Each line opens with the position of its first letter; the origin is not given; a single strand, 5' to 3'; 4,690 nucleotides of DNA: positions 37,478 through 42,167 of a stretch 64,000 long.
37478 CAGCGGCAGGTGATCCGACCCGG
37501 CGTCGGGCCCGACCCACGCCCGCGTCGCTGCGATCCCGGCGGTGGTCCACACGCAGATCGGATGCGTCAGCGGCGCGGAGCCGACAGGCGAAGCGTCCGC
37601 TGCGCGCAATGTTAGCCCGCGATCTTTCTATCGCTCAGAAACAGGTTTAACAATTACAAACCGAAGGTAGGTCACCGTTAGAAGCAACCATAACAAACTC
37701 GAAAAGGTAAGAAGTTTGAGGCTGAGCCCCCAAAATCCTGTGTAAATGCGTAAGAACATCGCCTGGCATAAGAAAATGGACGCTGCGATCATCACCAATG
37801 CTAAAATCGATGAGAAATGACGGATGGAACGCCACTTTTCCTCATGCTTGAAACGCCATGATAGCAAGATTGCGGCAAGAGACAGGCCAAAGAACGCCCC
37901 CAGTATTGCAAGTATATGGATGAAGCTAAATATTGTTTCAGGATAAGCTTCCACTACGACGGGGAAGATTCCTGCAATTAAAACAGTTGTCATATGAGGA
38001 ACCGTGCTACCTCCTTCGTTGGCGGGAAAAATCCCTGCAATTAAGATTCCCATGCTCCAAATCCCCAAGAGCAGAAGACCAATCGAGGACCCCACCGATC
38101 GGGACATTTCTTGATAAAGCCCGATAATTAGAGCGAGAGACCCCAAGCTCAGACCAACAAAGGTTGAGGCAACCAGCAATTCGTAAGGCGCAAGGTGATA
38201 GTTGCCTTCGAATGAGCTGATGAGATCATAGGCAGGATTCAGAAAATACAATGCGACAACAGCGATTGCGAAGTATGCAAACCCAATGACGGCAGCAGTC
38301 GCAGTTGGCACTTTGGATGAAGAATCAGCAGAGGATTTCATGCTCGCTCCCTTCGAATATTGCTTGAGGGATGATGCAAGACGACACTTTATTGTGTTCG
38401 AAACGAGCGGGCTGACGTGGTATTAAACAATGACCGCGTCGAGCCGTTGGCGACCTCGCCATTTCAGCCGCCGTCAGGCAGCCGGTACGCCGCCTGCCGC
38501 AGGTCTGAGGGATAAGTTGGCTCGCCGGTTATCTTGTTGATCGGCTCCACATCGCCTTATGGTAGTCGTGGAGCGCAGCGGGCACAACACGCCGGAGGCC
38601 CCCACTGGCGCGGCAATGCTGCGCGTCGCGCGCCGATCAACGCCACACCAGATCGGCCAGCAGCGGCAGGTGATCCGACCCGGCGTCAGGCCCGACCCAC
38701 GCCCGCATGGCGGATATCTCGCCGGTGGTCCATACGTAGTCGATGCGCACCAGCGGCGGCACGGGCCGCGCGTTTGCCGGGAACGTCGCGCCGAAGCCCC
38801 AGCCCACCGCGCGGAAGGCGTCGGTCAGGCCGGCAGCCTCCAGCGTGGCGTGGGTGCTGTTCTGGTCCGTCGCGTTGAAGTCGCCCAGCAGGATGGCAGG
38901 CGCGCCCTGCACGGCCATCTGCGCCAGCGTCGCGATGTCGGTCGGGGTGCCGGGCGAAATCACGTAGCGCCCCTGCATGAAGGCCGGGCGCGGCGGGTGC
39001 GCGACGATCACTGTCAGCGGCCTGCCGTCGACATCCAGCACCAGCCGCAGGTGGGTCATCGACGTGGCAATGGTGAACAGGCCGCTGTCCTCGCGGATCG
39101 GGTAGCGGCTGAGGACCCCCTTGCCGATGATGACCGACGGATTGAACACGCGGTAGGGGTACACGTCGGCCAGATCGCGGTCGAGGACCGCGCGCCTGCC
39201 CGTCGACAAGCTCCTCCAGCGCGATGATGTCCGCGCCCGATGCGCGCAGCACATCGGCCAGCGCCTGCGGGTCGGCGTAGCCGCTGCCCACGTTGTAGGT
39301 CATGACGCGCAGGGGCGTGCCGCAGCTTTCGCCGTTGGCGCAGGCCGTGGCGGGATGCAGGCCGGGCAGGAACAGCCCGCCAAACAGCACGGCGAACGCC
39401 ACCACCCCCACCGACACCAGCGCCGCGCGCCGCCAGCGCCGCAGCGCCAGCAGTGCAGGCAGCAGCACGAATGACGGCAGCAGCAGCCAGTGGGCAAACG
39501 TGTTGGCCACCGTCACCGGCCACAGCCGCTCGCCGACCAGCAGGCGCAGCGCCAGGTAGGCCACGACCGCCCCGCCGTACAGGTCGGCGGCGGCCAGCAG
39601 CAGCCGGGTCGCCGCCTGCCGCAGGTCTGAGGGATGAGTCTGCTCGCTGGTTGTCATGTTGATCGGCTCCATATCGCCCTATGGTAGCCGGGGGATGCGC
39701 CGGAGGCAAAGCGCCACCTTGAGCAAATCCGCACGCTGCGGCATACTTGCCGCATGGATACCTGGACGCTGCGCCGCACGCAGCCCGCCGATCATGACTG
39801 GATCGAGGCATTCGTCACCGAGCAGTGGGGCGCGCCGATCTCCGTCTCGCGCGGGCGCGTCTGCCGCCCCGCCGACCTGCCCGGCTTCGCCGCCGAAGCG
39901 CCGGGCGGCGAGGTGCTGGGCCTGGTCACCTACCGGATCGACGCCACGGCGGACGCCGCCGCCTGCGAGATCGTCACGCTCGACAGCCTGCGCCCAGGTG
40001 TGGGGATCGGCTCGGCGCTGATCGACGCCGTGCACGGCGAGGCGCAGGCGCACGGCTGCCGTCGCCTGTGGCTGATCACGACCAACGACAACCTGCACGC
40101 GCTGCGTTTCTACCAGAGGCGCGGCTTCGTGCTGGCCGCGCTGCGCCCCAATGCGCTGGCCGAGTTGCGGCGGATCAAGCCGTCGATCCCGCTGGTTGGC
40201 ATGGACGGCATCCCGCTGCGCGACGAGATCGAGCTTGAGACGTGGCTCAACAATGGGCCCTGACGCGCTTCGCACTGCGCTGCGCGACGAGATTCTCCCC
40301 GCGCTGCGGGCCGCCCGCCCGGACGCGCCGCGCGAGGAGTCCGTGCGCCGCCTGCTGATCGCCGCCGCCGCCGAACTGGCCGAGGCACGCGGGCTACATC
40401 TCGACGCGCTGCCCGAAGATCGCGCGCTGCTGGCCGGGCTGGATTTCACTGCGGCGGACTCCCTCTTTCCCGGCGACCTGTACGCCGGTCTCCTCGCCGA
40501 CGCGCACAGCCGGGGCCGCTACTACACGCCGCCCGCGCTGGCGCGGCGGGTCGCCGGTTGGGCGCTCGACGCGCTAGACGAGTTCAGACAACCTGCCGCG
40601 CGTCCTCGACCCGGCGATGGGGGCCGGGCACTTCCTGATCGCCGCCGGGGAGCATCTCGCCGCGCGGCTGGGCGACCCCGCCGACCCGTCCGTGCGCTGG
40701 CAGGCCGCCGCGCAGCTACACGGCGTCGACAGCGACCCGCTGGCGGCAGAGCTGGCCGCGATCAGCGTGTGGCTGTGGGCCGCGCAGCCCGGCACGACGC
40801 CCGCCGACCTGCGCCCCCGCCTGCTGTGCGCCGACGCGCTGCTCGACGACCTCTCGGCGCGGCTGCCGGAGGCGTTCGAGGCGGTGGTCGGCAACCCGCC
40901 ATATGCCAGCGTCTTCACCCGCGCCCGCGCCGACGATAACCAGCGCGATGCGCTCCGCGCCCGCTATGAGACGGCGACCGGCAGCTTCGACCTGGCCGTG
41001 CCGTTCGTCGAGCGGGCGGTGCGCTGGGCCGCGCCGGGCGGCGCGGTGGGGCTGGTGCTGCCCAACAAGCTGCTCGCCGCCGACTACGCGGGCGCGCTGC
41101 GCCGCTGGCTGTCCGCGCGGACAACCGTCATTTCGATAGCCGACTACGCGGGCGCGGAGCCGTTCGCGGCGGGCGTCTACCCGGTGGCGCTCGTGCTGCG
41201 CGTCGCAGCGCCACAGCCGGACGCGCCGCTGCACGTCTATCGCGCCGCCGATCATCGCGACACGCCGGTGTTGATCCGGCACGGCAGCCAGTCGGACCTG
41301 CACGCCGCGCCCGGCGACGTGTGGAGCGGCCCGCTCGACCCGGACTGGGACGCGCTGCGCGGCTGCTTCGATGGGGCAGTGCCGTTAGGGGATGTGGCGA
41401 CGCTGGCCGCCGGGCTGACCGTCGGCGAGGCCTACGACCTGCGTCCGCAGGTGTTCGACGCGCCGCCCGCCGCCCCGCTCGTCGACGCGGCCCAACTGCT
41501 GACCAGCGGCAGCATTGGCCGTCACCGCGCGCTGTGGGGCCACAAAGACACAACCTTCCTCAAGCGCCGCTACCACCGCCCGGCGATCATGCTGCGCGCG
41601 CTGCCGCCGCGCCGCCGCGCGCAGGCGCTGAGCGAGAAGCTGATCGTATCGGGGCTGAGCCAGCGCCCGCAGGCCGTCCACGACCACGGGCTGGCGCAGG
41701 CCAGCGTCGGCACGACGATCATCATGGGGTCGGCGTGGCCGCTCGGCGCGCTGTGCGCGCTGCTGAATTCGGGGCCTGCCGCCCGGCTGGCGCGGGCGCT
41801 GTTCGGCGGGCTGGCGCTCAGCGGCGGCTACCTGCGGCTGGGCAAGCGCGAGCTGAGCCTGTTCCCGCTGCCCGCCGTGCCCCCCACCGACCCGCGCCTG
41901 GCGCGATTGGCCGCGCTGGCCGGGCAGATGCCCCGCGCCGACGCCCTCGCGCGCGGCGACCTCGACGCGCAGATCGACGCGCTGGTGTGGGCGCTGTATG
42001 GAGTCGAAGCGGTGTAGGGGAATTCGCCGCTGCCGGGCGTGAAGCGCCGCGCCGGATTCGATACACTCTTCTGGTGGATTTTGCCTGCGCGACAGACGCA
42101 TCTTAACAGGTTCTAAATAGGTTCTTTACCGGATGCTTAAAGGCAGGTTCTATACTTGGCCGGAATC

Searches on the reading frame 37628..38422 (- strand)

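Call 30: search_protein_families(library=pfam, proteins=[window:37628-38422:-], max_evalue=0.01)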
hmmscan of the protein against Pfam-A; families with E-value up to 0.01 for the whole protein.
window:37628-38422:- (264 aa): 1 family
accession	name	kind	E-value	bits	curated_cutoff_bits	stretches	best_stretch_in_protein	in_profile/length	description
PF06197.19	DUF998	-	9.7e-16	58.4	30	1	45-250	1-182/184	Protein of unknown function (DUF998)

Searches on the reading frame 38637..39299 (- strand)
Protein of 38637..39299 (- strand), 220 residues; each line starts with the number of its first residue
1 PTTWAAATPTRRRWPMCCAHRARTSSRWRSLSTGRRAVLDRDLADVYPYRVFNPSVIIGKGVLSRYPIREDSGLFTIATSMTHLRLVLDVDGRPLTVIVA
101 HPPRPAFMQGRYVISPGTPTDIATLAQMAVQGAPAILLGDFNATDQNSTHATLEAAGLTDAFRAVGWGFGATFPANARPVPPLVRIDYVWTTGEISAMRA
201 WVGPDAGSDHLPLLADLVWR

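Call 76: search_protein_families(library=pfam, proteins=[window:38637-39299:-], max_evalue=0.001)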
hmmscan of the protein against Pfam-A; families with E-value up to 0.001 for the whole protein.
window:38637-39299:- (220 aa): 2 families
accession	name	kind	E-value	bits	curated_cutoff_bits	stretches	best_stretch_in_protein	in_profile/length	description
PF03372.29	Exo_endo_phos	-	2.6e-15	57.2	24.5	1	53-210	66-225/225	Endonuclease/Exonuclease/phosphatase family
PF14529.12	Exo_endo_phos_2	-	0.00046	20.5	27.4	0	123-213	19-116/117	Endonuclease-reverse transcriptase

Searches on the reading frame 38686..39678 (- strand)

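Call 76: search_protein_families(library=pfam, proteins=[window:38686-39678:-], max_evalue=0.001)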
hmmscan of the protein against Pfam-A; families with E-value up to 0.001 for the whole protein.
window:38686-39678:- (330 aa): 1 family
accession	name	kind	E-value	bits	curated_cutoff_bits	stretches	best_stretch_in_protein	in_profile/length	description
PF03372.29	Exo_endo_phos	-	1.1e-05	25.8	24.5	1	126-171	1-53/225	Endonuclease/Exonuclease/phosphatase family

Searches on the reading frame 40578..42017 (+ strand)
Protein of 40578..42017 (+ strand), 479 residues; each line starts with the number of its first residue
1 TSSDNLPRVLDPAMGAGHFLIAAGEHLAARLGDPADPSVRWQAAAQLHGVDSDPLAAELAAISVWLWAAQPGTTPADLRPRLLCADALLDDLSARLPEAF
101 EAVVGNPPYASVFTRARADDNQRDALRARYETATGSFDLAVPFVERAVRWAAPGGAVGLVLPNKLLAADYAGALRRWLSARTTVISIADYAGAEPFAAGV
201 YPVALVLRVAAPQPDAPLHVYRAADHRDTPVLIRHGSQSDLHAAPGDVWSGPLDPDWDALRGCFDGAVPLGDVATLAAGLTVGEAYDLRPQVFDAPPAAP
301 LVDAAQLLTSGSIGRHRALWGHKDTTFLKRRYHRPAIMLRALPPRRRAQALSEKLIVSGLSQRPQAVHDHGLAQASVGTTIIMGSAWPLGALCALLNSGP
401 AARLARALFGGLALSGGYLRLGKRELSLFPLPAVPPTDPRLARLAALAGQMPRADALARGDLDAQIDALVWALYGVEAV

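Call 76: search_protein_families(library=pfam, proteins=[window:40578-42017:+], max_evalue=0.001)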
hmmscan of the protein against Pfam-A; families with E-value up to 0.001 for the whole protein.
window:40578-42017:+ (479 aa): 3 families
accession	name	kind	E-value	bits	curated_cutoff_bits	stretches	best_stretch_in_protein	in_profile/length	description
PF07669.17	Eco57I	-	2.2e-18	67.3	25.3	1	46-195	2-170/171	Eco57I restriction-modification methylase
PF02384.22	N6_Mtase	-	6.5e-11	42.5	20.4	1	8-169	49-191/311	N-6 DNA Methylase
PF20473.4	MmeI_Mtase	-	0.00012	21.8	27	0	8-150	22-186/259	MmeI, DNA-methyltransferase domain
